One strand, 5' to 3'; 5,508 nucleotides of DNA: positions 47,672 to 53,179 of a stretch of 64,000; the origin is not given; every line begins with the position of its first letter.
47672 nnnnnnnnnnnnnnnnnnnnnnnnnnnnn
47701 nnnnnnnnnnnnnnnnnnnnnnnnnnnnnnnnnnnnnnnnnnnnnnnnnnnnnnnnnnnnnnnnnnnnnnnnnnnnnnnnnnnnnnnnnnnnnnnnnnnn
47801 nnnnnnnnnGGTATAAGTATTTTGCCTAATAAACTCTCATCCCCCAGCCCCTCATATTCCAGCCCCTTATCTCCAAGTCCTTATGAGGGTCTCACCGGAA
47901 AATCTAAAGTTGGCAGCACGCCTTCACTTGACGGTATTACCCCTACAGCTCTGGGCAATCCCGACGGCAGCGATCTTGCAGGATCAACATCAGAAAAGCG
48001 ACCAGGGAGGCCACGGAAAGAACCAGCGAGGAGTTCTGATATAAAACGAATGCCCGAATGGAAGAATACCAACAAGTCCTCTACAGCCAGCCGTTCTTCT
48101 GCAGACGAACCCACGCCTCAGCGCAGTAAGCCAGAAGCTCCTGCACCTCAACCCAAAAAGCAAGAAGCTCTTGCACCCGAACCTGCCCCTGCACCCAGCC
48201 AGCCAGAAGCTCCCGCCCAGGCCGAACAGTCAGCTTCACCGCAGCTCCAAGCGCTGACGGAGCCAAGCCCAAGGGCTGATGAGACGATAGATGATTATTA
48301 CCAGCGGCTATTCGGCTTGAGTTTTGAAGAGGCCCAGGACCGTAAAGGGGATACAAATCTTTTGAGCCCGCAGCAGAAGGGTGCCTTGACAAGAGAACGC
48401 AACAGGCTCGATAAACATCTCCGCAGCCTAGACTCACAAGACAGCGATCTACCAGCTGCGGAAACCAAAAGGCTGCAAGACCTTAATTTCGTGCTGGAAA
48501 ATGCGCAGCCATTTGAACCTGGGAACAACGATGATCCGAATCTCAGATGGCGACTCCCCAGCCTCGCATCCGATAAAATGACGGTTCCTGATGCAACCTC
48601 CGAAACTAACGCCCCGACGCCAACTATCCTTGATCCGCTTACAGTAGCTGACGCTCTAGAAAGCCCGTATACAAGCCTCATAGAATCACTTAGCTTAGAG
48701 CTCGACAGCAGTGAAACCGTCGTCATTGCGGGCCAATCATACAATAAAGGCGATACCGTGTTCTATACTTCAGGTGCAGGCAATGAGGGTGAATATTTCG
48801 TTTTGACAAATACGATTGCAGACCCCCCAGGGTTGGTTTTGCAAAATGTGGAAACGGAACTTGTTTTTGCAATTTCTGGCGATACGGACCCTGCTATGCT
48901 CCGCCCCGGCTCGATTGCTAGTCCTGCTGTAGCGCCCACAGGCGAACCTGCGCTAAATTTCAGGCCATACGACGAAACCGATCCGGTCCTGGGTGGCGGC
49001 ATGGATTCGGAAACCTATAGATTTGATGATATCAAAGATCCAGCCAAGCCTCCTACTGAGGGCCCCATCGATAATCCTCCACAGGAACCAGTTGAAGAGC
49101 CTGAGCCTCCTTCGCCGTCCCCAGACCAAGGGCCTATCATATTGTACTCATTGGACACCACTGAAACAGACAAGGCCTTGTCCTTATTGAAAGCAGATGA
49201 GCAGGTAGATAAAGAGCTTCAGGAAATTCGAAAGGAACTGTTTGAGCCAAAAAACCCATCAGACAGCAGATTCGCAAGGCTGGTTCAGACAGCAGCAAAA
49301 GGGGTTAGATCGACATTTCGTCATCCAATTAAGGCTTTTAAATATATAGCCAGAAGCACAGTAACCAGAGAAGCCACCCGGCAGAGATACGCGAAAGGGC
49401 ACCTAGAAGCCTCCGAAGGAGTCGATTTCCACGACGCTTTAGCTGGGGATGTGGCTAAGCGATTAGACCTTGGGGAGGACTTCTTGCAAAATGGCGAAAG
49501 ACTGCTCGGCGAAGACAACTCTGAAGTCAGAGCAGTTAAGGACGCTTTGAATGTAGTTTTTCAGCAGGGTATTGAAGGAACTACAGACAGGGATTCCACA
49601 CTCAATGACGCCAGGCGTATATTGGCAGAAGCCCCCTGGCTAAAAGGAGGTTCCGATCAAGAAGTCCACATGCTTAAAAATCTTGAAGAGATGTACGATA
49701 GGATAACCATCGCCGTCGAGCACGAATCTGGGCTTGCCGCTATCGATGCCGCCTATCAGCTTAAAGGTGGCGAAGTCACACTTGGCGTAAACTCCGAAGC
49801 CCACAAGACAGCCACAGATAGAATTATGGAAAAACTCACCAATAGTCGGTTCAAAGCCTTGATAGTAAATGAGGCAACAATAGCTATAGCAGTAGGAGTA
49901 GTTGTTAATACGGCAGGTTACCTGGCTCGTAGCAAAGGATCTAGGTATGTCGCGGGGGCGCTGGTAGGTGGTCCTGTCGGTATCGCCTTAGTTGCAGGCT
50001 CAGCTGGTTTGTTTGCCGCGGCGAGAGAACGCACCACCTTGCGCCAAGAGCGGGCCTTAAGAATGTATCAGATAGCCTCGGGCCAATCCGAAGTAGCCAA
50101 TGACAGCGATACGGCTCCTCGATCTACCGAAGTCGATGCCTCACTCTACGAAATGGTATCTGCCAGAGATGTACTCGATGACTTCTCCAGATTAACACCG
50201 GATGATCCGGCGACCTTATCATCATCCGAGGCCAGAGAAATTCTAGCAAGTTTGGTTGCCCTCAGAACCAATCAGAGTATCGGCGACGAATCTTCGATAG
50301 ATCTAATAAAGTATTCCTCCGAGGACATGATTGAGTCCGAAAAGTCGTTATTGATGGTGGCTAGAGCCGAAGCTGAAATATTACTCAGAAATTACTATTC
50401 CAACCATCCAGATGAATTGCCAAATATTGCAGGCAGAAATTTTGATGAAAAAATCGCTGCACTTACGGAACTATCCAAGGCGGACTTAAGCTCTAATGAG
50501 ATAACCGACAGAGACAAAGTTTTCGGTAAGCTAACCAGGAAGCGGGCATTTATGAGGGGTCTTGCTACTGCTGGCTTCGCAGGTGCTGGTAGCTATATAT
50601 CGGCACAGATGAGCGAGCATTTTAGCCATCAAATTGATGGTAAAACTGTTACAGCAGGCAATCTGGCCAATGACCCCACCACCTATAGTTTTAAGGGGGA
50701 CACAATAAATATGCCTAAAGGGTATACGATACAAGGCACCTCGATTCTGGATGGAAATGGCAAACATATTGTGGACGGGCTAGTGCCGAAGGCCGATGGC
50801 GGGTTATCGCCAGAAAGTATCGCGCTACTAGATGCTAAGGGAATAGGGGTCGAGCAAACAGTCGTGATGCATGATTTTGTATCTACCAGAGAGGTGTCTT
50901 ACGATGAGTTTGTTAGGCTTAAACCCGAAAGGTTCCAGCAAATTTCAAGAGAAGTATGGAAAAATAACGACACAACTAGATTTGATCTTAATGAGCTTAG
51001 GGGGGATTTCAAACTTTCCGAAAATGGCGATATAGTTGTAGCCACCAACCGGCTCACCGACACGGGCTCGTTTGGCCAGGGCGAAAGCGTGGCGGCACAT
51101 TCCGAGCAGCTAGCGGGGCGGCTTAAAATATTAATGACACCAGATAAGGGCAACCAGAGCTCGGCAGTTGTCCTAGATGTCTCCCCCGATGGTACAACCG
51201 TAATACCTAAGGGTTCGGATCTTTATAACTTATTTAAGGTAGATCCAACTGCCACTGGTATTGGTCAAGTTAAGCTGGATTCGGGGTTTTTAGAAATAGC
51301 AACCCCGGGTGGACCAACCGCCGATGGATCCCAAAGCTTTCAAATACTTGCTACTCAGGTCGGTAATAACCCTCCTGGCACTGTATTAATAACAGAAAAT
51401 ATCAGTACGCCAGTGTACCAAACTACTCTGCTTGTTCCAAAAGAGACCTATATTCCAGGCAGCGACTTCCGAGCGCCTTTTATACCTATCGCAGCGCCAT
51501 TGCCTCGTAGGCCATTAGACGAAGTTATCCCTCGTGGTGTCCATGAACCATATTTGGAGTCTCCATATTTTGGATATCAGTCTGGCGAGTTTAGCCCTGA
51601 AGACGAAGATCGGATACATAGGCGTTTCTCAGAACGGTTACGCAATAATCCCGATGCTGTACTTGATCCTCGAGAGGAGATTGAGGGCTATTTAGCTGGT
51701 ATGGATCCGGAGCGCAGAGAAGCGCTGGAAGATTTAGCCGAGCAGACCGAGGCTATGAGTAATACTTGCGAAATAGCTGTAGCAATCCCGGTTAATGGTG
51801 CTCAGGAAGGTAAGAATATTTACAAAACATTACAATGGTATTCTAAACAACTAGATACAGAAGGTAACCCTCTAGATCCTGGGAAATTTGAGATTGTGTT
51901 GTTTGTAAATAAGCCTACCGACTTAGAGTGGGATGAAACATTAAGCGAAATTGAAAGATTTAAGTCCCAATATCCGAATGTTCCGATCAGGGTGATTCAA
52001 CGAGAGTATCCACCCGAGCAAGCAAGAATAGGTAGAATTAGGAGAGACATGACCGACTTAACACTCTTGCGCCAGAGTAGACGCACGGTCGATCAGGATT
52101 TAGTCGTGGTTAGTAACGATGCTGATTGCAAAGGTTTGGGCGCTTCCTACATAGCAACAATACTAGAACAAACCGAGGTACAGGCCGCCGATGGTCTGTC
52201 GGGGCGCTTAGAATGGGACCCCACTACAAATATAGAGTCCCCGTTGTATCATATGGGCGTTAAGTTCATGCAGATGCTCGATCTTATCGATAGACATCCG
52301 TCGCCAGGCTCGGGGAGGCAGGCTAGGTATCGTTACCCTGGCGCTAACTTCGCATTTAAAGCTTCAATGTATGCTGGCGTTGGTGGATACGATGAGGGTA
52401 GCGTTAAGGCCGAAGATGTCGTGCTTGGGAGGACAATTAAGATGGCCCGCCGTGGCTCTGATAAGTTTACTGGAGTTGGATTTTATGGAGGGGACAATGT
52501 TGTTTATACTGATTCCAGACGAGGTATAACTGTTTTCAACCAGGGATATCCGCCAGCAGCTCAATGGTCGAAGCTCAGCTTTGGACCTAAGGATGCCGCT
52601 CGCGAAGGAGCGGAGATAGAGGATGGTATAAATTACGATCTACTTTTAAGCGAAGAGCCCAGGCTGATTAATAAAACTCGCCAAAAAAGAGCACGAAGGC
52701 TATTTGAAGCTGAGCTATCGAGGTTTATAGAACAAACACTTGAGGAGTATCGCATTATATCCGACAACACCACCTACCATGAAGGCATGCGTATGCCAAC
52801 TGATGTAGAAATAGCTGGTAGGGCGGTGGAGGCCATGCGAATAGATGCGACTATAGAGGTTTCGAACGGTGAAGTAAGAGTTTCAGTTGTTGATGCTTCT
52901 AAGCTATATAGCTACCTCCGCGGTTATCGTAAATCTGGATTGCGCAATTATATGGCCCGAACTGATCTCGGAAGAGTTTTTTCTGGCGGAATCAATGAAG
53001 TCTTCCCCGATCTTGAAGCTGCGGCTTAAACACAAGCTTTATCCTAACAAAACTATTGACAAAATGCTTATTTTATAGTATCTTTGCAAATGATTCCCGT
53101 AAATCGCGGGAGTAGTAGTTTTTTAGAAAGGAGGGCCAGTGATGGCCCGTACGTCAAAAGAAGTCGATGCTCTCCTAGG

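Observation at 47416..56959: An accessory block of about 9.5 kb is inserted between secA and prfB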

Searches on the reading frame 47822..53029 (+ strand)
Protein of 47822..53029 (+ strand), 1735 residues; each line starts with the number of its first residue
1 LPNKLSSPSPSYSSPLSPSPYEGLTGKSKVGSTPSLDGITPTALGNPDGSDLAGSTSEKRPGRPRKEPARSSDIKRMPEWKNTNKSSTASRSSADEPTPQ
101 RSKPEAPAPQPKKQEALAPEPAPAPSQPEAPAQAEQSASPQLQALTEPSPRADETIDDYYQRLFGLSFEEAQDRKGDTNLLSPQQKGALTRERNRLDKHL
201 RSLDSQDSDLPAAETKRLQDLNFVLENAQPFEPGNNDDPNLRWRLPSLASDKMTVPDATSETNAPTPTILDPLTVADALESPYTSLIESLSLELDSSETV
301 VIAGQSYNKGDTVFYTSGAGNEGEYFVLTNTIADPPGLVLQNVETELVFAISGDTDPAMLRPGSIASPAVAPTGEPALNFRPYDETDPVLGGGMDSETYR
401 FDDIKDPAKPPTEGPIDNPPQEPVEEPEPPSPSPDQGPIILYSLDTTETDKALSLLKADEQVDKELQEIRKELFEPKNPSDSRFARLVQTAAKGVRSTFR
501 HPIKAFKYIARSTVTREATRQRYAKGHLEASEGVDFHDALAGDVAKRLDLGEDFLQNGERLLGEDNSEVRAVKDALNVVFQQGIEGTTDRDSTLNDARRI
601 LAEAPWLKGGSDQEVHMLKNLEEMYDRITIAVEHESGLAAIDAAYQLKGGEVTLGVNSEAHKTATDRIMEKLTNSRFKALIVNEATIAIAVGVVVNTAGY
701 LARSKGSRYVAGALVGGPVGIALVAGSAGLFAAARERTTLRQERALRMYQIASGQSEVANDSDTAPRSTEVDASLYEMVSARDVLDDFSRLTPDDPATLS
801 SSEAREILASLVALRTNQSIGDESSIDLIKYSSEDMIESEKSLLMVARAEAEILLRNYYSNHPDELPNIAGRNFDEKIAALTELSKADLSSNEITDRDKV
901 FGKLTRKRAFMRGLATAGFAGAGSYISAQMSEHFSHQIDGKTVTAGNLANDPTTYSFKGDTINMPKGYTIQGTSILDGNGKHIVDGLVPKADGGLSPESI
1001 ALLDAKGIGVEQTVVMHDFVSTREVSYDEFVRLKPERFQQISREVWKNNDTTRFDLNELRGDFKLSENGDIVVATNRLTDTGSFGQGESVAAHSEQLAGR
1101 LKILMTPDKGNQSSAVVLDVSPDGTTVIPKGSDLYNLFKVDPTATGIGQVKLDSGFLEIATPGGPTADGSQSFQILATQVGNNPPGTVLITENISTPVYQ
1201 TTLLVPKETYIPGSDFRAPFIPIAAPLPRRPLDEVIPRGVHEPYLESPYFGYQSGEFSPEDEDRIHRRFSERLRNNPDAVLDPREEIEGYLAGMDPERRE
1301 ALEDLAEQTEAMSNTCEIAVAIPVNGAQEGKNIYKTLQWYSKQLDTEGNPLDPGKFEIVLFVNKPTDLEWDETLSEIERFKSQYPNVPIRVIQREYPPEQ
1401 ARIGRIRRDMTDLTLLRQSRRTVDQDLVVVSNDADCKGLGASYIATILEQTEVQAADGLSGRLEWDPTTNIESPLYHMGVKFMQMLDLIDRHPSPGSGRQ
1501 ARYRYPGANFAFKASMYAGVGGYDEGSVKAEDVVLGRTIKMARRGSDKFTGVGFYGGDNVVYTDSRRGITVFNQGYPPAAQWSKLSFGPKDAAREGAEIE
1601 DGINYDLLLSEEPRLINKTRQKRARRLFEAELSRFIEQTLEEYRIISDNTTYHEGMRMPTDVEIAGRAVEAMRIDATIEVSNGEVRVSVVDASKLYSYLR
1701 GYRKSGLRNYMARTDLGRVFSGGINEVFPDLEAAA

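Call 3: search_protein_families(library=pfam, proteins=[window:47822-53029:+], max_evalue=0.01)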
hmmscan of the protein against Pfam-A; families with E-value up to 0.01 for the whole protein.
window:47822-53029:+ (1735 aa): 0 families

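Call 12: search_protein_families(library=pfam, proteins=[window:47822-53029:+], max_evalue=10)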
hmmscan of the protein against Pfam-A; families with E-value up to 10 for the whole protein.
window:47822-53029:+ (1735 aa): 1 family
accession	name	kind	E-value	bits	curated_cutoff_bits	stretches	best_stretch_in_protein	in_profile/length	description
PF13641.12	Glyco_tranf_2_3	-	0.16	12.4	27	1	1354-1542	29-197/230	Glycosyltransferase like family 2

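Call 13: find_homologous_proteins(query=window:47822-53029:+, max_evalue=0.001)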
Query window:47822-53029:+ (1735 aa): 4 proteins with E <= 0.001 among 8000 candidates.
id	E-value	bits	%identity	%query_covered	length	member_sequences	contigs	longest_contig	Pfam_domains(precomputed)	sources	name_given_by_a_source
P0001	0.0e+0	3886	100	100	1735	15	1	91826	-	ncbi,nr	ncbi:MAG: hypothetical protein NT111_02490 [Patescibacteria group bacterium]|nr:hypothetical protein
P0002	0.0e+0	2771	75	80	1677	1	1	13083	-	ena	-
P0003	0.0e+0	2047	75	73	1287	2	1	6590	-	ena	-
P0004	2.4e-22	97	29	20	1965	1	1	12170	-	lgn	-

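Call 14: find_encoding_contigs(protein=P0002, flank=10000)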
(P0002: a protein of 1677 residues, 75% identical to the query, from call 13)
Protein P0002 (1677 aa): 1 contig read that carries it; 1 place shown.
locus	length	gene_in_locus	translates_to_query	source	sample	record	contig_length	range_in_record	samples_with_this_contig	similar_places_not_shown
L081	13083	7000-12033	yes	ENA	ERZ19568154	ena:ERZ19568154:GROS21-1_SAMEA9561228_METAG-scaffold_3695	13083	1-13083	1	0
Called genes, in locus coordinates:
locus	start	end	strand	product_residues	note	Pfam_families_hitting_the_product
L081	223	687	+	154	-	PF03449:GreA_GreB_N, PF01272:GreA_GreB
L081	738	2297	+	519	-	PF01921:tRNA-synt_1f, PF01406:tRNA-synt_1e (faint), PF09334:tRNA-synt_1g (faint)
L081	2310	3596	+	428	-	PF02403:Seryl_tRNA_N, PF00587:tRNA-synt_2b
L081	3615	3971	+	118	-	PF02482:Ribosomal_S30AE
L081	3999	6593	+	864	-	PF07517:SecA_DEAD, PF01043:SecA_PP_bind, PF21090:P-loop_SecA, PF07516:SecA_SW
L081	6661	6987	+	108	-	PF18908:DUF5663 (weak)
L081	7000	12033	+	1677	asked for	-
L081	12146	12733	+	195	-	-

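Call 15: find_encoding_contigs(protein=P0003, flank=10000)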
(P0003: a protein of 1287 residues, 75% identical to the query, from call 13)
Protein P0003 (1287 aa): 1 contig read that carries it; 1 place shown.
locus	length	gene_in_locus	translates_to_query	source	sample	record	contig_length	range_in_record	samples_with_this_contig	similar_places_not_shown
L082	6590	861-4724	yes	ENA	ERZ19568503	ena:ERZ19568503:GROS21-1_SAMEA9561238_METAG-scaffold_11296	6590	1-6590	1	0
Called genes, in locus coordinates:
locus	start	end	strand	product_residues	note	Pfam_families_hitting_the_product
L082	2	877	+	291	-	?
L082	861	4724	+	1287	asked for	-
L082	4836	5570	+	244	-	-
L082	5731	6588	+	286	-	?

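Call 16: find_encoding_contigs(protein=P0004, flank=10000)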
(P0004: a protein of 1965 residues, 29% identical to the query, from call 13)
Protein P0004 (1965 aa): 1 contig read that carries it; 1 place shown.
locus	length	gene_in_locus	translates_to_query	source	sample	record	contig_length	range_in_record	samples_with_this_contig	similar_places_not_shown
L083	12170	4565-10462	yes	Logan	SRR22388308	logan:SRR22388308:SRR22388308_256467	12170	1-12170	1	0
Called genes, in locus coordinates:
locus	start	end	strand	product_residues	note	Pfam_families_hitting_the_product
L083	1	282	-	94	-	?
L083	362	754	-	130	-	-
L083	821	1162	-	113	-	-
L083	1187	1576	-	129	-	-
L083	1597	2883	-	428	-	PF00675:Peptidase_M16, PF05193:Peptidase_M16_C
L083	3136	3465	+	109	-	-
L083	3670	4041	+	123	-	-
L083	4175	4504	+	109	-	-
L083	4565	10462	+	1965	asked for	-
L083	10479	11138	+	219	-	-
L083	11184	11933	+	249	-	PF04203:Sortase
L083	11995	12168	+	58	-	?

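Call 74: search_protein_families(library=phrogs, proteins=[window:47822-53029:+], max_evalue=0.01)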
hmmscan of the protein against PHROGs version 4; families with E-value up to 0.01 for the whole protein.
window:47822-53029:+ (1735 aa): 0 families

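Call 75: search_protein_families(library=ncbifam, proteins=[window:47822-53029:+], max_evalue=0.01)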
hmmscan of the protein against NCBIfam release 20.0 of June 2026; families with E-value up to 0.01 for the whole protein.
window:47822-53029:+ (1735 aa): 0 families

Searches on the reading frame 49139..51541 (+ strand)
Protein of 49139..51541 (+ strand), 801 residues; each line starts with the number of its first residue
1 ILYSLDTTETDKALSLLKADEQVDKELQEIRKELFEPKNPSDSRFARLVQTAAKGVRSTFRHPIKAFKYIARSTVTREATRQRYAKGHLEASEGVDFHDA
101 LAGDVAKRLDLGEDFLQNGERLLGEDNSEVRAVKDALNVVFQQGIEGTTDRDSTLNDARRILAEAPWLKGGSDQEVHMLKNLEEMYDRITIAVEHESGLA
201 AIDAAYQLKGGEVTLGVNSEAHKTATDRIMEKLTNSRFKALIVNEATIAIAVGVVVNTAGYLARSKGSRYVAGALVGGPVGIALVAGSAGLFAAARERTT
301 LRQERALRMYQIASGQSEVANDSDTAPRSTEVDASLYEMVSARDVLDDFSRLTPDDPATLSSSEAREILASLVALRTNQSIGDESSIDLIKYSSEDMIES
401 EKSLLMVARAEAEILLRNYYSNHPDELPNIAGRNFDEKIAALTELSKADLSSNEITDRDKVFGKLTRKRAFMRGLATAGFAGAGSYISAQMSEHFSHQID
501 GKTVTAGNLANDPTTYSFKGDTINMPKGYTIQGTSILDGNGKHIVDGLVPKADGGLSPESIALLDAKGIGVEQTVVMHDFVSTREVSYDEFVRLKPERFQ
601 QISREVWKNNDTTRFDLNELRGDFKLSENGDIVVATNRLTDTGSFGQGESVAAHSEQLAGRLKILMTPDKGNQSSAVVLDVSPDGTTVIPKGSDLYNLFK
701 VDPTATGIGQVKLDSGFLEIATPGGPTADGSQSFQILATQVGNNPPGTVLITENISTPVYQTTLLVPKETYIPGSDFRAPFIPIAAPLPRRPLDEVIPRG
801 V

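Call 78: search_solved_structures(query=A3, max_evalue=1)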
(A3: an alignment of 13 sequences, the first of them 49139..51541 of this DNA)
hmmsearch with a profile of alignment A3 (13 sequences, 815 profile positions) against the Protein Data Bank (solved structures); distinct sequences matched with E-value up to 1: 5.
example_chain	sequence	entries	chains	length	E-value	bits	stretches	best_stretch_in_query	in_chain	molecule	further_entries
1ass_A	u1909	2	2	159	0.088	14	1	10-116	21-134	THERMOSOME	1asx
1or4_A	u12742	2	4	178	0.13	13.4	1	75-157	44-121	Heme-based aerotactic transducer hemAT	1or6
9fw5_A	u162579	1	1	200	0.23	12.6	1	113-187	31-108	Retroaldolase 17 (RAD17)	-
6mg1_A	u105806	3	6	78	0.53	11.4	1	375-427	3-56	CCAAT/enhancer-binding protein beta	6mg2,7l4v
1hjb_A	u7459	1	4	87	0.83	10.8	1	375-426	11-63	CCAAT/ENHANCER BINDING PROTEIN BETA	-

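Call 83: predict_structure(alignment_id=A3)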
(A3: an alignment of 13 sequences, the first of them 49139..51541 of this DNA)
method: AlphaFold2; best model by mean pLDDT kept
length: 801 residues; sequences in the alignment: 13
mean_pLDDT: 65.4   pTM: 0.33
mean pLDDT of the five models: 65.4, 64.1, 61.4, 59.3, 57.4
residues with pLDDT >= 90: 45; 70-90: 376; 50-70: 155; < 50: 225
segments of 3 or more residues with pLDDT < 50: 1-11, 13-15, 34-40, 44-46, 48-81, 91-95, 198-282, 484-512, 768-801
pLDDT, mean of each block of 10 residues (from residue 1): 39 50 55 46 48 41 42 42 49 50 64 56 70 83 79 85 77 73 75 56 42 29 35 38 38 37 35 37 53 69 81 70 67 84 89 83 90 90 78 85 90 90 81 86 88 83 83 64 46 34 32 54 71 77 77 70 78 73 78 83 74 54 77 81 65 80 86 85 86 80 60 84 86 87 76 73 62 31 28 32 31
secondary structure, 60 per line:
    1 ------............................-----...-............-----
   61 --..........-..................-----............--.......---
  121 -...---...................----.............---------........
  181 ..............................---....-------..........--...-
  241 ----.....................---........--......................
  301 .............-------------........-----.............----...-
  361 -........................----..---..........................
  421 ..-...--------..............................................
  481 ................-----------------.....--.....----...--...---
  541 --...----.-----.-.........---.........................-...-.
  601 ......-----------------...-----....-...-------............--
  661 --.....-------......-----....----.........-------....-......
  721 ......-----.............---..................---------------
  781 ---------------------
elements in order (helices of 4 or more, strands of 3 or more residues): H7-34 H44-55 H63-72 H74-91 H97-108 H111-117 H128-146 H151-163 H173-210 H214-217 H225-234 H245-265 H269-276 H279-313 H327-334 H342-352 H362-385 H395-422 H435-496 E514-518 E521-525 E530-532 E535-537 E543-545 H558-566 E570-587 H588-594 E600-606 E624-626 E632-635 H647-658 E663-667 E675-680 E686-689 H694-698 E699-702 E710-713 E715-726 E732-744 E748-765

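Call 85: fold_search(model_id=the predicted structure, library=pdb)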
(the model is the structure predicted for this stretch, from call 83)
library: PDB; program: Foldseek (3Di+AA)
matches with E <= 10: 244; with E <= 0.001: 0
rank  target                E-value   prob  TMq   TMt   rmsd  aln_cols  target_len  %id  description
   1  4ikz                  5.7e-02  0.12  0.08  0.10  28.6       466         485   14  Crystal structure of peptide transporter POT (E310Q mutant) in complex with alafosfalin (released 2013-07-10)
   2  7q0l                  1.7e-01  0.12  0.09  0.12  28.9       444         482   12  Crystal structure of the peptide transporter YePEPT-K314A at 2.93 A (released 2022-03-09)
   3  8t1l_S                4.2e-01  0.04  0.06  0.06  36.2       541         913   13  Atomic model of the mammalian mouse Mediator complex with CKM module (released 2024-07-03)
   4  6h7u                  6.3e-01  0.06  0.08  0.11  29.9       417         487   10  Crystal structure of a POT family transporter in complex with 5-aminolevulinic acid (released 2018-12-26)
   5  9kvd_E                6.9e-01  0.09  0.06  0.28  18.6       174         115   10  Cryo-EM structure of SARS-CoV-2 prototype spike protein in complex with triple-nAb 3G5, 4H5 and 4C11 (released 2025-08-20)
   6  6h2f_A                9.9e-01  0.06  0.07  0.15  41.4       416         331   13  Structure of the pre-pore AhlB of the tripartite alpha-pore forming toxin, AHL, from Aeromonas hydrophila. (released 2019-07-10)
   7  8ttc_D                1.0e+00  0.06  0.07  0.15  27.3       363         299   13  Structure of retromer VPS29-VPS35 (483-796) complexed with Fam21A repeat 20 (1289-1302) (released 2024-08-21)
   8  7znu_A                1.0e+00  0.03  0.06  0.08  33.1       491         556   12  cryo-EM structure of CGT ABC transporter in detergent micelle (released 2022-12-07)
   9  7k8w_H                1.1e+00  0.08  0.07  0.27  19.4       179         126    9  Structure of the SARS-CoV-2 S 2P trimer in complex with the human neutralizing antibody Fab fragment, C119 (released 2020-10-21)
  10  5osi_E                1.1e+00  0.06  0.07  0.15  26.4       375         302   11  Structure of retromer VPS29-VPS35C subunits complexed with RidL harpin loop (163-176) (released 2017-12-13)
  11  9g33_UQ               1.1e+00  0.03  0.06  0.05  20.9       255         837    7  Stalled 90S - Utp23-Krr1-deltaC3 (released 2025-06-18)
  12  6h2f_C                1.2e+00  0.04  0.08  0.14  42.0       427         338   11  Structure of the pre-pore AhlB of the tripartite alpha-pore forming toxin, AHL, from Aeromonas hydrophila. (released 2019-07-10)
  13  4ayw                  1.2e+00  0.04  0.07  0.08  27.6       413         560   11  STRUCTURE OF THE HUMAN MITOCHONDRIAL ABC TRANSPORTER, ABCB10 (PLATE FORM) (released 2012-07-11)
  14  7pnq_D                1.2e+00  0.08  0.07  0.26  17.9       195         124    7  Human coronavirus OC43 spike glycoprotein ectodomain in complex with the 43E6 antibody Fab fragment (released 2022-04-20)
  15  7acv_A                1.2e+00  0.02  0.04  0.09  23.8       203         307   10  SLPL/HID (LMW SLP complex with HMW SLP interacting domain - HID) from C. difficile (R7404 strain) (released 2022-03-09)
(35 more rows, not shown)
